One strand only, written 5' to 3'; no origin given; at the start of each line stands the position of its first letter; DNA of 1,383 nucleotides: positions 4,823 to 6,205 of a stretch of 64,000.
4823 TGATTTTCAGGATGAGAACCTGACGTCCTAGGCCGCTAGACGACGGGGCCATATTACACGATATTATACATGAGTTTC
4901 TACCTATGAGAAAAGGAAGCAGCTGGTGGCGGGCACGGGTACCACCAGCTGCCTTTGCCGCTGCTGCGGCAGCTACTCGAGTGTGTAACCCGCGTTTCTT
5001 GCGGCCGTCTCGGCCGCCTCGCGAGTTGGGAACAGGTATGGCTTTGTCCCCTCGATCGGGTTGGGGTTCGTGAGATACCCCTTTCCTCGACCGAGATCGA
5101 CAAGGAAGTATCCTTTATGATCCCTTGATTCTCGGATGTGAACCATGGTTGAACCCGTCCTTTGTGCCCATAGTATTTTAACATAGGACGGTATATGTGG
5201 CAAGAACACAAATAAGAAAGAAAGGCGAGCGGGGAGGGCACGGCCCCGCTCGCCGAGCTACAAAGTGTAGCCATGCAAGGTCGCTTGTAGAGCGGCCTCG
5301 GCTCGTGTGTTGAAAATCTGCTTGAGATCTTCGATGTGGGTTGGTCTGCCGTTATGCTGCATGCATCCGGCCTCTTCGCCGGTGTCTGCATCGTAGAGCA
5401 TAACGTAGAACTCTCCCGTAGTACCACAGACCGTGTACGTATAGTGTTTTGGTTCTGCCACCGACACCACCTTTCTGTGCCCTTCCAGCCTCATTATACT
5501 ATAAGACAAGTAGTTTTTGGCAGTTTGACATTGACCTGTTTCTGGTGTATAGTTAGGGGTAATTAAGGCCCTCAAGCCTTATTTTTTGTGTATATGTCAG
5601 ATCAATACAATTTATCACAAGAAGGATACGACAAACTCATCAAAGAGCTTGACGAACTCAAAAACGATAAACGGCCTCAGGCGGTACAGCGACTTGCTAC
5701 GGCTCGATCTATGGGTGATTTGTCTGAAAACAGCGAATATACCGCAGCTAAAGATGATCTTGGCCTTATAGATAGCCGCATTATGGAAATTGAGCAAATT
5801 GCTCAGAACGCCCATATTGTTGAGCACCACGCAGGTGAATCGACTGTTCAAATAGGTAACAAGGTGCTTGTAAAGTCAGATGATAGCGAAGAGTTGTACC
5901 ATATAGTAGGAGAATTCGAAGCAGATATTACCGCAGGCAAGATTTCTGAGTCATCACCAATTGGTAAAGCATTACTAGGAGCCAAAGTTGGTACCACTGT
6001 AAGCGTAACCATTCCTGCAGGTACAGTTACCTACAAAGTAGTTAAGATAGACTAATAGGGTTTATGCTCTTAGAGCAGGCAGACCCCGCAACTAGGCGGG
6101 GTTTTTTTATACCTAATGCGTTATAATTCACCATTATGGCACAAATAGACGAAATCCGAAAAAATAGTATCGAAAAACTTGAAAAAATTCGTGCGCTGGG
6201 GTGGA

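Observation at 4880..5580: GC-rich island next to tRNA-Glu with two autonomous mini-genes: founding members of a 5-member small-protein family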

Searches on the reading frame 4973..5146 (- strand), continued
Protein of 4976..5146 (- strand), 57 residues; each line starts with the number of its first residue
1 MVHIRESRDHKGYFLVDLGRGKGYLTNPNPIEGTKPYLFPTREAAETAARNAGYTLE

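Call 58: find_encoding_contigs(protein=P0006, flank=5000, max_places=4)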
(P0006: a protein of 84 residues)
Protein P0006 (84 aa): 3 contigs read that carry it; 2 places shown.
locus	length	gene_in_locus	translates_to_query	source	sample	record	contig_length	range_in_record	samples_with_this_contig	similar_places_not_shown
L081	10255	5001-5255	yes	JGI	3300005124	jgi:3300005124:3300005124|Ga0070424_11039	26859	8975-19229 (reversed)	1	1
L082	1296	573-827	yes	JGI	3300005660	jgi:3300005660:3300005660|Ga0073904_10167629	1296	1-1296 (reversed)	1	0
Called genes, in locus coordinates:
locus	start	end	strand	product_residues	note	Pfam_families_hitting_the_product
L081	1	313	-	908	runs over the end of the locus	PF07517:SecA_DEAD, PF01043:SecA_PP_bind, PF21090:P-loop_SecA, PF07516:SecA_SW, PF02810:SEC-C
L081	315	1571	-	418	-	PF02403:Seryl_tRNA_N, PF00587:tRNA-synt_2b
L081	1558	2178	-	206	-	PF01725:Ham1p_like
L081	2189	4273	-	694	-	PF01336:tRNA_anti-codon, PF00152:tRNA-synt_2, PF01966:HD (weak)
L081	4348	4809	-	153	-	PF03449:GreA_GreB_N, PF01272:GreA_GreB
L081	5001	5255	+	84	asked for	-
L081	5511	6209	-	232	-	PF09335:VTT_dom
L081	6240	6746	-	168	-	-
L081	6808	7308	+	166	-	-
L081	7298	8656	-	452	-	PF00753:Lactamase_B, PF23023:Anti-Pycsar_Apyc1 (weak), PF12706:Lactamase_B_2 (faint), PF10996:Beta-Casp, PF07521:RMMBL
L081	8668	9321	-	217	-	PF20582:UPF0758_N, PF04002:RadC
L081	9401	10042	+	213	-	PF13462:Thioredoxin_4, PF01323:DSBA, PF13743:Thioredoxin_5 (weak)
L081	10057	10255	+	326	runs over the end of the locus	-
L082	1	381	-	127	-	?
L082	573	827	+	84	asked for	-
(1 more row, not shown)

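Call 102: fold_search(model_id=the predicted structure, library=viral)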
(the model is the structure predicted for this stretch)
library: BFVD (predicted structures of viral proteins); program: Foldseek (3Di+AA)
matches with E <= 10: 347; with E <= 0.001: 0
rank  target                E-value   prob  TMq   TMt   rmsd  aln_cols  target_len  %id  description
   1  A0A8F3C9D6            1.5e-01  0.47  0.42  0.43   6.7        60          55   23  Uncharacterized protein [Escherichia phage vB_EcoP_SU7]
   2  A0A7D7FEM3            2.1e-01  0.90  0.61  0.52   4.6        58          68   21  (no name in the UniProt tables at hand)
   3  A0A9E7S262            2.1e-01  0.23  0.38  0.33   6.1        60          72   18  Uncharacterized protein [Escherichia phage EEc2]
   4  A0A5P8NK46            2.3e-01  0.47  0.49  0.41   5.2        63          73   16  Uncharacterized protein [Pantoea phage vB_PagP-SK1]
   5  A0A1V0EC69            2.4e-01  0.80  0.57  0.27   6.4        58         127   22  (no name in the UniProt tables at hand)
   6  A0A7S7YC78            3.9e-01  0.72  0.56  0.62   7.2        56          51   18  Uncharacterized protein [Pseudomonas phage PN09]
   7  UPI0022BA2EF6         4.2e-01  0.06  0.23  0.18  10.5        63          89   19  (no name look-up for this kind of identifier)
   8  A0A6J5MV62            4.5e-01  0.66  0.50  0.47   5.5        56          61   20  Uncharacterized protein [uncultured Caudovirales phage]
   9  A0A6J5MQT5            4.8e-01  0.57  0.56  0.42   4.2        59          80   22  Uncharacterized protein [uncultured Caudovirales phage]
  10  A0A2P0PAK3            4.8e-01  0.25  0.46  0.32   6.8        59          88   17  (no name in the UniProt tables at hand)
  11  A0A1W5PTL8            5.2e-01  0.87  0.64  0.70   1.8        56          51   16  (no name in the UniProt tables at hand)
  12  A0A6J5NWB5            5.2e-01  0.57  0.54  0.39   5.9        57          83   18  Uncharacterized protein [uncultured Caudovirales phage]
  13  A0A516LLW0            5.5e-01  0.66  0.55  0.61   6.3        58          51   19  (no name in the UniProt tables at hand)
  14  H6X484                5.5e-01  0.15  0.35  0.27  10.2        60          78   22  Uncharacterized protein [Klebsiella phage vB_KleM_RaK2]
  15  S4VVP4                5.9e-01  0.33  0.47  0.37   4.7        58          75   16  Uncharacterized protein [Pandoravirus salinus]
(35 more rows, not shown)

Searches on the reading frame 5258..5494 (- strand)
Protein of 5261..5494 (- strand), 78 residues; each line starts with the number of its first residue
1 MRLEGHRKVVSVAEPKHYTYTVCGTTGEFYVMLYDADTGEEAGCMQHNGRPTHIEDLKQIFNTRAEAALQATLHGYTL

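Call 8: search_protein_families(library=pfam, max_evalue=10, proteins=[window:5261-5494:-])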
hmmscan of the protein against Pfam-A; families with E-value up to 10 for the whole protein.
seq(78 aa): 1 family
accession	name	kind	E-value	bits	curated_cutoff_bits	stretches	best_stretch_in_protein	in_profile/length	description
PF22069.2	Androglobin_IV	-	0.08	13.3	27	1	7-61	22-76/109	Androglobin, domain IV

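Call 16: find_homologous_proteins(query=window:5261-5494:-, max_evalue=1)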
Query seq(78 aa): 1 candidates shared short words with the query, none scored E <= 1.

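Call 17: search_dna_similar(query=window:5261-5494:-, collection=phages, mode=protein, max_evalue=1)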
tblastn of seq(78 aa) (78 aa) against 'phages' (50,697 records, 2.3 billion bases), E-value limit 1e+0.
Records with a match: 1; places in all: 1; records where one place covers at least 80% of the query: 0.
Best place of each record, by identity: <60% 1.
By first word of the organism name: Microviridae 1.
By host as written in the record: - 1.
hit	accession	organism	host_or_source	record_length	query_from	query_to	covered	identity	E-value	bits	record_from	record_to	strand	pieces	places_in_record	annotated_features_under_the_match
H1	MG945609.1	Microviridae sp.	rhesus feces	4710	21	71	65%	31.4%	1e-1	35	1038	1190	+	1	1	similar to VP5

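Call 30: find_homologous_proteins(query=A2, max_evalue=1)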
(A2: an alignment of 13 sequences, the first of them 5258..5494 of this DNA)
Query A2 (13 sequences) (78 aa, profile of the alignment): 4 proteins with E <= 1 among 549 candidates.
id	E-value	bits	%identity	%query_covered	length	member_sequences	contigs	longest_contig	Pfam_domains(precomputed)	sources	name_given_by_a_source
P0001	1.9e-17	81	-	-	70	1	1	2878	-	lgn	-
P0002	5.9e-17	79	-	-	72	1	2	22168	-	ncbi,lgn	-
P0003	1.9e-15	75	-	-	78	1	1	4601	-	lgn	-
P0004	5.1e-6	44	-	-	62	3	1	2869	-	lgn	-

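Call 31: search_solved_structures(query=A2, max_evalue=10, show_alignments=3)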
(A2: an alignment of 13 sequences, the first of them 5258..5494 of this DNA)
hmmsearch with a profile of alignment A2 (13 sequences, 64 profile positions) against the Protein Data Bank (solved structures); distinct sequences matched with E-value up to 10: 1.
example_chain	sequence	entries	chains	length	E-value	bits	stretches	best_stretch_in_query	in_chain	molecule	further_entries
8shm_A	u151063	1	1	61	0.66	13.6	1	32-58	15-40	Mini-protein EHEE_rd2_0005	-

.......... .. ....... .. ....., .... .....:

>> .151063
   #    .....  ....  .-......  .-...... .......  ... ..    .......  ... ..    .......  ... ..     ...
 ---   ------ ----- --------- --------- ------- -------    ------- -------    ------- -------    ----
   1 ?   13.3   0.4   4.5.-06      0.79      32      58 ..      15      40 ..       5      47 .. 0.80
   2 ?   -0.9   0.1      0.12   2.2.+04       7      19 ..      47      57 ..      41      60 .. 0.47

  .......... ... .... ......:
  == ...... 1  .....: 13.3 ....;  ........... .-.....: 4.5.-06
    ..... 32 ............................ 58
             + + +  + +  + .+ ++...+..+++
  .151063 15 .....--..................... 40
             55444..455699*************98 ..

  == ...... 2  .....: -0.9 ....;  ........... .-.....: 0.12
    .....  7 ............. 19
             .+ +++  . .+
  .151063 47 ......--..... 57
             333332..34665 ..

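Call 42: predict_structure(alignment_id=A4)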
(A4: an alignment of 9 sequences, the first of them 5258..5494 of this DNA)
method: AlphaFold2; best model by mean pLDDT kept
length: 78 residues; sequences in the alignment: 9
mean_pLDDT: 78.1   pTM: 0.61
mean pLDDT of the five models: 78.1, 76.5, 76.3, 74.4, 74.0
residues with pLDDT >= 90: 15; 70-90: 46; 50-70: 5; < 50: 12
segments of 3 or more residues with pLDDT < 50: 1-12
pLDDT, mean of each block of 10 residues (from residue 1): 46 66 87 90 82 79 91 86
secondary structure, 60 per line:
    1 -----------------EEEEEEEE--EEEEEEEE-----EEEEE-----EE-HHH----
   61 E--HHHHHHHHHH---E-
elements in order: E18-25 E28-35 E41-45 H64-73

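Call 45: fold_search(model_id=the predicted structure, library=pdb)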
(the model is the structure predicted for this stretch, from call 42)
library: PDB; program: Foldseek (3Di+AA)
matches with E <= 10: 1055; with E <= 0.001: 0
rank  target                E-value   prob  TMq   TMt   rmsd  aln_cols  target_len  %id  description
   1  8fmw_AQ               1.2e-01  0.44  0.37  0.27   9.8        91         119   13  The structure of a hibernating ribosome in the Lyme disease pathogen (released 2023-11-08)
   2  9evs_1P               2.1e-01  0.47  0.41  0.31   9.2        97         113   10  Structure of the flowering plant mitoribosome with P-site tRNA (released 2025-09-03)
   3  5mmi_P                2.6e-01  0.35  0.40  0.28   9.8        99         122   12  Structure of the large subunit of the chloroplast ribosome (released 2017-01-11)
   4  6yhs_K                3.3e-01  0.33  0.40  0.30   8.9        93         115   15  Acinetobacter baumannii ribosome-amikacin complex - 50S subunit (released 2020-09-16)
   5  7lh5_DS               4.1e-01  0.38  0.30  0.25   5.6        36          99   11  Crystal structure of the Thermus thermophilus 70S ribosome in complex with plazomicin, mRNA and tRNAs (released 2021-06-02)
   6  6v39_N                4.1e-01  0.28  0.39  0.29   9.1        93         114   15  Cryo-EM structure of the Acinetobacter baumannii Ribosome: 70S with P-site tRNA (released 2020-02-05)
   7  7asn_M                4.6e-01  0.23  0.39  0.29   8.8        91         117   11  Staphylococcus aureus 50S after 30 minutes incubation a 37C (released 2021-11-17)
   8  9bs0_V                5.6e-01  0.30  0.41  0.32   8.2        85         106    8  YphC-treated 45SYphC particle. Class 5 (released 2024-12-25)
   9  3vqp_B                5.6e-01  0.14  0.30  0.19   8.3        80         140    8  HIV-1 IN core domain in complex with 2,3-dihydro-1,4-benzodioxin-5-ylmethanol (released 2013-01-30)
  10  8shd_N                6.0e-01  0.28  0.30  0.20  10.9        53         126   15  CCT G beta 5 complex closed state 10 (released 2023-10-25)
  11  5t7v_LR               6.0e-01  0.16  0.36  0.27  10.1        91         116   13  Methicillin Resistant, Linezolid resistant Staphylococcus aureus 70S ribosome (delta S145 uL3) (released 2017-05-31)
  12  2hc5_MODEL_1_A        6.4e-01  0.30  0.32  0.23   6.8        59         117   15  Solution NMR Structure of Protein yvyC from Bacillus subtilis. Northeast Structural Genomics Consortium Target (released 2006-08-15)
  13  7ood_n                6.4e-01  0.23  0.41  0.31  10.2        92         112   10  Mycoplasma pneumoniae 50S subunit of ribosomes in chloramphenicol-treated cells (released 2022-05-25)
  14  6o8w_P                6.4e-01  0.20  0.40  0.31  10.7        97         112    9  Cryo-EM image reconstruction of the 70S Ribosome Enterococcus faecalis Class01 (released 2020-09-23)
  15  5li0_R                6.4e-01  0.20  0.39  0.28   9.6        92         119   11  70S ribosome from Staphylococcus aureus (released 2016-12-28)
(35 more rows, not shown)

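Call 50: search_protein_families(library=pfam, alignment_id=A2, max_evalue=10)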
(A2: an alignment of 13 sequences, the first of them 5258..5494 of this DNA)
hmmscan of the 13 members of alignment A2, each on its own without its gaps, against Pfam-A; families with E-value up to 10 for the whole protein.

A. member 1, window:5258-5494:- (78 aa): 1 family
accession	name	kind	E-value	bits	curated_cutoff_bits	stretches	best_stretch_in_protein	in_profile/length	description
PF22069.2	Androglobin_IV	-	0.08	13.3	27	1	7-61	22-76/109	Androglobin, domain IV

B. families by the number of members that match (of 13 scanned): 6 families
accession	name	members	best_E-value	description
PF17167.11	Glyco_hydro_94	1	0.037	Glycosyl hydrolase 94 superfamily, catalytic domain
PF13679.12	Methyltransf_32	1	0.049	Methyltransferase domain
PF22069.2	Androglobin_IV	1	0.08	Androglobin, domain IV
PF24422.1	DUF7552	1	0.11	Domain of unknown function (DUF7552)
PF00779.24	BTK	1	0.13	BTK motif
PF11141.13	DUF2914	1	0.2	Protein of unknown function (DUF2914)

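Call 54: find_related_loci(query=A5, collection=viral_contigs, flank=5000)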
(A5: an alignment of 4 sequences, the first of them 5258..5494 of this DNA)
Query A5 (78 aa) in viral_contigs; peptide patterns used: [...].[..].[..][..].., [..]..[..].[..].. (x = any residue, [..] = any of these).
23 stretches matched a pattern, but none encodes a relative of the query by tblastn (E <= 1e-3).

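Call 56: find_related_loci(query=A5, collection=metagenome_contigs, flank=10000)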
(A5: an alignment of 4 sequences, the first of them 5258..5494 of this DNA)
Query A5 (78 aa) in metagenome_contigs; peptide patterns used: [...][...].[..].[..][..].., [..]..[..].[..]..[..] (x = any residue, [..] = any of these).
48 stretches matched a pattern, but none encodes a relative of the query by tblastn (E <= 1e-3).

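Call 59: find_encoding_contigs(protein=P0004, flank=5000, max_places=4)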
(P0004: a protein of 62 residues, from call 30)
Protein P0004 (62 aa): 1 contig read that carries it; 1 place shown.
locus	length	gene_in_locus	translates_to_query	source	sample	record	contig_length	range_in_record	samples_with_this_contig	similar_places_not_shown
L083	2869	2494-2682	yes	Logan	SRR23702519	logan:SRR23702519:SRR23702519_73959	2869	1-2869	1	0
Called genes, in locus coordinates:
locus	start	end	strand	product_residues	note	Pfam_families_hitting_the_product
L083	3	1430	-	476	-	?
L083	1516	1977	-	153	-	PF03449:GreA_GreB_N, PF01272:GreA_GreB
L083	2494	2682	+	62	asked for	-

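Call 60: find_encoding_contigs(protein=P0001, flank=5000, max_places=4)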
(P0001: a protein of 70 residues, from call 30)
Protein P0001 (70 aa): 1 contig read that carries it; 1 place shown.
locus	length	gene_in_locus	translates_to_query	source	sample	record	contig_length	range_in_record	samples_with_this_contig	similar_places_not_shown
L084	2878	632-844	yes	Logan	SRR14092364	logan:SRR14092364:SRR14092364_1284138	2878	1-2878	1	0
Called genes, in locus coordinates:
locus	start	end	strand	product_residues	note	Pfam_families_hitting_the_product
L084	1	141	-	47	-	?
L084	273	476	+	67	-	-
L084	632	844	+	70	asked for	-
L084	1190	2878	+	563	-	?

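Call 98: search_protein_families(library=phrogs, alignment_id=A2, max_evalue=0.1)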
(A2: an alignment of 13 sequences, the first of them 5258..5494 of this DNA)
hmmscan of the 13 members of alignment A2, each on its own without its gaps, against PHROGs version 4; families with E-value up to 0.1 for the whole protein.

A. member 1, window:5258-5494:- (78 aa): 1 family
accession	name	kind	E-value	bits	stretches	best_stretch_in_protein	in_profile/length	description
phrog_2465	-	unknown function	0.0021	19.1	1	46-69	15-38/74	-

B. families by the number of members that match (of 13 scanned): 2 families
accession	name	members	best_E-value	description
phrog_2465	-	2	0.0021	-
phrog_29717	-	1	0.097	-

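Call 99: search_protein_families(library=padloc, alignment_id=A2, max_evalue=0.1)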
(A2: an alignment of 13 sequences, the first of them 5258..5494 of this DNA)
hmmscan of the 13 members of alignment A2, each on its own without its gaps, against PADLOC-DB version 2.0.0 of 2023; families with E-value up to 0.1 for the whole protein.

A. member 1, window:5258-5494:- (78 aa): 0 families

B. families by the number of members that match (of 13 scanned): 0 families

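Call 100: search_protein_families(library=ncbifam, alignment_id=A2, max_evalue=0.1)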
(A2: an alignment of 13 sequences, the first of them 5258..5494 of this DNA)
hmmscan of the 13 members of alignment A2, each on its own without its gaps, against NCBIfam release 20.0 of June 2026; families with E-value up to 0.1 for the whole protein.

A. member 1, window:5258-5494:- (78 aa): 0 families

B. families by the number of members that match (of 13 scanned): 0 families

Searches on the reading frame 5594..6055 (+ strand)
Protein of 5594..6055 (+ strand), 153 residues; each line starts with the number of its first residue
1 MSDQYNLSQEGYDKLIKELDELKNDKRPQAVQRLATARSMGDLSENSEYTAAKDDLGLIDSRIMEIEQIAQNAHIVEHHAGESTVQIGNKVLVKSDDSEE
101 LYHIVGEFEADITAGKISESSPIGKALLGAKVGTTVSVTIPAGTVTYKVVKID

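Call 19: find_related_loci(query=window:5594-6055:+, collection=genome_contigs, flank=10000)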
Query window:5594-6055:+ (153 aa) in genome_contigs; peptide patterns used: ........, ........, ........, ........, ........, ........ (x = any residue, [..] = any of these).
340 stretches matched a pattern; 249 encode a relative of the query (tblastn E <= 1e-3); the best 80 are kept; 80 distinct loci.
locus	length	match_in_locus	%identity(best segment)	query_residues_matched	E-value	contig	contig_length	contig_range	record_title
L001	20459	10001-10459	89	1-153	2e-89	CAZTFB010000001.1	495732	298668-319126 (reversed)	MAG TPA_asm: uncultured Gammaproteobacteria bacterium isolate SRP329715_co1_107 genome assembly, contig: NODE_4_length_4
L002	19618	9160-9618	86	1-153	1e-87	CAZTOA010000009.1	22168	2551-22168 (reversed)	MAG TPA_asm: uncultured Gammaproteobacteria bacterium isolate SRP292972_co2_75 genome assembly, contig: NODE_2172_length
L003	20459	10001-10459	83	1-153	1e-84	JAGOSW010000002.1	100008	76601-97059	Candidatus Woesebacteria bacterium isolate Gw_Eff_bin_35 Gw_Eff_262_length_100008_cov_20.539592, whole genome shotgun se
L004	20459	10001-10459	90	1-153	1e-90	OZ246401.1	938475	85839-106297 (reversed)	MAG: uncultured Gammaproteobacteria bacterium isolate SRP278252_co2_763 genome assembly, chromosome: 1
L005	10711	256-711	57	1-152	3e-54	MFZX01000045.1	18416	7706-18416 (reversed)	MAG: Candidatus Roizmanbacteria bacterium RIFCSPHIGHO2_12_FULL_37_23 rifcsphigho2_12_scaffold_9935, whole genome shotgun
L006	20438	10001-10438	56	7-152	5e-52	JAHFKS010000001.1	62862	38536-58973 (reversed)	MAG: Candidatus Microgenomates bacterium isolate nzgw415 NODE_348_length_62863_cov_4.562717, whole genome shotgun sequen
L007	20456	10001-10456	53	1-152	1e-50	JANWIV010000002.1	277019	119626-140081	MAG: Candidatus Microgenomates bacterium isolate CRAIB_MAG50 c_000000048188, whole genome shotgun sequence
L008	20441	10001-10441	54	6-152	6e-50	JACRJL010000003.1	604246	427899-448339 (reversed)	MAG: Candidatus Roizmanbacteria bacterium isolate NC_groundwater_1828_Pr3_B-0.1um_37_28 SR-2_scaffold_141_2534256, whole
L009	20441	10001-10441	54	7-153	9e-50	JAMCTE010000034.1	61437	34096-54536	MAG: Patescibacteria group bacterium isolate FK_Sedi_A_Bin.181 NODE_802_length_61437_cov_3.1708, whole genome shotgun se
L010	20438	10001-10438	53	7-152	9e-49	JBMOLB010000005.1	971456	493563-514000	MAG: Patescibacteria group bacterium isolate Betzabe_MAG013 MAG013_5, whole genome shotgun sequence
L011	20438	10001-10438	54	7-152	4e-48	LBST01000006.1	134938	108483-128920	MAG: Candidatus Roizmanbacteria bacterium GW2011_GWC1_37_12 US38_C0006, whole genome shotgun sequence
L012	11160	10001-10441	52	6-152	7e-48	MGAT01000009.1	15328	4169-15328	MAG: Candidatus Roizmanbacteria bacterium RIFCSPLOWO2_01_FULL_44_13 rifcsplowo2_01_scaffold_23755, whole genome shotgun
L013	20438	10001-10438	53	7-152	5e-48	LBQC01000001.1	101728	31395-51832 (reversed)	MAG: Candidatus Roizmanbacteria bacterium GW2011_GWA2_35_19 UR68_C0001, whole genome shotgun sequence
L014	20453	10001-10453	53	2-152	2e-47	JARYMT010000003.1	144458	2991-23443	MAG: Microgenomates group bacterium isolate A05DMB-I-39 NODE_3_length_144458_cov_5.767317, whole genome shotgun sequence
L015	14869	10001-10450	52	3-152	2e-47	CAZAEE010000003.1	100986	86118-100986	MAG TPA_asm: uncultured Gammaproteobacteria bacterium isolate SRP200132_co2_487 genome assembly, contig: NODE_63_length_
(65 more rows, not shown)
